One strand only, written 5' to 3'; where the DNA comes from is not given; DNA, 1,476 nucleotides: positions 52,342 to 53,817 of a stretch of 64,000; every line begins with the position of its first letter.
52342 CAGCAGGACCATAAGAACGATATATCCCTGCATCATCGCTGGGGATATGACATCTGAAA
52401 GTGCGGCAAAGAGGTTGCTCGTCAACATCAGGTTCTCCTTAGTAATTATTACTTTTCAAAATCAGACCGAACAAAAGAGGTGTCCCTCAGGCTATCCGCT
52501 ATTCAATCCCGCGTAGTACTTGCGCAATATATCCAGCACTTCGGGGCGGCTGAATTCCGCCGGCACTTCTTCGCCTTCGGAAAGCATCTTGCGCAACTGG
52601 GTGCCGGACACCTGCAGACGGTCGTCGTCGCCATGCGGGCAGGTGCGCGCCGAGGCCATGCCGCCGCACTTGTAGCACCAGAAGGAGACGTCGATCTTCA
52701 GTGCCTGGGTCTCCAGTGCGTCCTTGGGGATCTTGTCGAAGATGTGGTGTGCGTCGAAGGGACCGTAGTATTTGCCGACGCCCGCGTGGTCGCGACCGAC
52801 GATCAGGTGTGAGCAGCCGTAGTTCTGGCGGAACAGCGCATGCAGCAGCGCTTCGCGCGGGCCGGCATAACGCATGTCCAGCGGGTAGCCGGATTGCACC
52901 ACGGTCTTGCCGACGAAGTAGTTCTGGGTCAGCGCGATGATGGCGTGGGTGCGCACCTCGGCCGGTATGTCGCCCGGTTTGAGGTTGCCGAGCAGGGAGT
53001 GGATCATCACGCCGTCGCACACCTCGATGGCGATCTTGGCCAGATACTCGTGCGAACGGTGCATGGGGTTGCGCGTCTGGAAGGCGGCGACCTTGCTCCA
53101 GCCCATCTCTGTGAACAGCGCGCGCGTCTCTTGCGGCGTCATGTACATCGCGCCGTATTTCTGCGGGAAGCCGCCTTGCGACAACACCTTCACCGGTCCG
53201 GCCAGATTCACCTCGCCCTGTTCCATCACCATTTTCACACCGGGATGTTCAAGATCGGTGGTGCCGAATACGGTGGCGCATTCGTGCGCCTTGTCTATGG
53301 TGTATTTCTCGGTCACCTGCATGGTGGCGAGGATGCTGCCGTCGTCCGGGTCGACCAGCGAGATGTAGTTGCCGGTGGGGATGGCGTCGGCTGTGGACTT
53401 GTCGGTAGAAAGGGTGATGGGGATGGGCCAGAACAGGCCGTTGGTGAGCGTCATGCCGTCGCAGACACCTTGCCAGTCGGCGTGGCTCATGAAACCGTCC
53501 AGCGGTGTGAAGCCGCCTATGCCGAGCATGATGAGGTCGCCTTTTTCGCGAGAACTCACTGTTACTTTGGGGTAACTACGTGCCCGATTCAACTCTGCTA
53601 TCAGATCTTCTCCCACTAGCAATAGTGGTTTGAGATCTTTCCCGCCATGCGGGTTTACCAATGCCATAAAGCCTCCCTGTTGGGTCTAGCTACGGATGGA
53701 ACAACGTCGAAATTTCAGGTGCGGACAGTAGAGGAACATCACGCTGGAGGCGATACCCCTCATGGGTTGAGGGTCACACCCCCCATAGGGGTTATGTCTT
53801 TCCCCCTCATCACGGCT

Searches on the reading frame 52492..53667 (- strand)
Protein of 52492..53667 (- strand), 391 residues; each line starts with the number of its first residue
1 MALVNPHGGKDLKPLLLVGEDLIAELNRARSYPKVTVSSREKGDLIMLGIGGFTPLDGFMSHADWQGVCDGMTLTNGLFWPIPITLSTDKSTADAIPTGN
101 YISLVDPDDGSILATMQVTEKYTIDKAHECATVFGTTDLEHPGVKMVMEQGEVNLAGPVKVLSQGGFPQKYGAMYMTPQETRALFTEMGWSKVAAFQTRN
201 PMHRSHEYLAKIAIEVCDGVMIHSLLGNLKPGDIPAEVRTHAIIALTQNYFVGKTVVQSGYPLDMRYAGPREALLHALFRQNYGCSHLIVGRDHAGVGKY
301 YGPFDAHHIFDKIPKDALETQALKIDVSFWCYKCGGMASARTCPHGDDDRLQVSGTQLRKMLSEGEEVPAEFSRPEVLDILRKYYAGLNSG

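Call 17: find_encoding_contigs(protein=window:52492-53667:-, flank=10000, max_places=10)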
Protein window:52492-53667:- (391 aa): no gene with exactly this product is on record in the collection.

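Call 33: list_cluster_members(proteins=[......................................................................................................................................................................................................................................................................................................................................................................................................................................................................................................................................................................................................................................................, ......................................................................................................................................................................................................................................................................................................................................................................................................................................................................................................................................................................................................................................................, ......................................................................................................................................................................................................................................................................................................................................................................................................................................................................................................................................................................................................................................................, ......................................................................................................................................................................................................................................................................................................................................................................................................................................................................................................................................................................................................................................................, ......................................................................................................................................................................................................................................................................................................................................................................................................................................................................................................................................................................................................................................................, window:52492-53667:-, window:51592-52428:-, window:47163-48173:-, window:12499-13494:-, window:36170-37261:-])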
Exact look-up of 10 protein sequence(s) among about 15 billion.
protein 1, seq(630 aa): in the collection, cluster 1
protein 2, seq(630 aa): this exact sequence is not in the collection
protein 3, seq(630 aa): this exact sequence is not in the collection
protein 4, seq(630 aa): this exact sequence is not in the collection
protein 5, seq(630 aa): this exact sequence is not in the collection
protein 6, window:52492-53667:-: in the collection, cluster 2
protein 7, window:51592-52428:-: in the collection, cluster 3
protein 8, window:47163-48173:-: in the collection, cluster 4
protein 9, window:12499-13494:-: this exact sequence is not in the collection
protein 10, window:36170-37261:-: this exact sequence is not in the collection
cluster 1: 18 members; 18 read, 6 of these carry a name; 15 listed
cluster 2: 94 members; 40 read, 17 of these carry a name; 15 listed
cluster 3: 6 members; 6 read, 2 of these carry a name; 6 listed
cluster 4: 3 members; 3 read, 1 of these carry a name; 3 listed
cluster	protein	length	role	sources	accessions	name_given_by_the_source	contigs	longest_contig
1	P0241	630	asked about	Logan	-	-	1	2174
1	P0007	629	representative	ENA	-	-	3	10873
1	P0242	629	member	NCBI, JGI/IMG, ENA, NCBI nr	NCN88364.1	MAG: adenylyl-sulfate reductase subunit alpha [Gallionella sp.] | adenylyl-sulfate reductase subunit alpha [Gallionella sp.]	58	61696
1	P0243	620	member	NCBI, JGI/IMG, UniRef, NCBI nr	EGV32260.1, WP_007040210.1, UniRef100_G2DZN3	adenylylsulfate reductase, alpha subunit [Thiorhodococcus drewsii AZ1] | Adenylylsulfate reductase, alpha subunit n=1 Tax=Thiorhodococcus drewsii AZ1 TaxID=765913 ... | adenylyl-sulfate reductase subunit alpha [Thiorhodococcus drewsii]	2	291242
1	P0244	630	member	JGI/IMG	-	adenylylsulfate reductase subunit A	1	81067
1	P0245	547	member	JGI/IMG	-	adenylylsulfate reductase subunit A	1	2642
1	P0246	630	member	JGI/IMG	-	adenylylsulfate reductase subunit A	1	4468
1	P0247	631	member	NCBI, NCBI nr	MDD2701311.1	MAG: adenylyl-sulfate reductase subunit alpha [Sideroxydans sp.] | adenylyl-sulfate reductase subunit alpha [Sideroxydans sp.]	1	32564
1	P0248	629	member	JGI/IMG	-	-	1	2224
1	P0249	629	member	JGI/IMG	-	-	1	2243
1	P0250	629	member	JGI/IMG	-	-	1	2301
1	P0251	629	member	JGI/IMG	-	-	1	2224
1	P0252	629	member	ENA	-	-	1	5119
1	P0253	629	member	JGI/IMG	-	-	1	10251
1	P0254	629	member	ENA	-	-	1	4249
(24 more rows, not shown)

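Call 34: find_encoding_contigs(protein=P0241, flank=10000, max_places=10)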
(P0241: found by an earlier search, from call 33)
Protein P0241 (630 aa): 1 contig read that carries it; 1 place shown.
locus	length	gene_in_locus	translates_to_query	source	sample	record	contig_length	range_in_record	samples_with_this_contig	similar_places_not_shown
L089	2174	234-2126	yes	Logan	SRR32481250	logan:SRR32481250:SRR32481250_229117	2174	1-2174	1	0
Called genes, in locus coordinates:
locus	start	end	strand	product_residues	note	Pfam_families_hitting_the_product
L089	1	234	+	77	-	?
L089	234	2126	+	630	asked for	PF00890:FAD_binding_2, PF02910:Succ_DH_flav_C (weak)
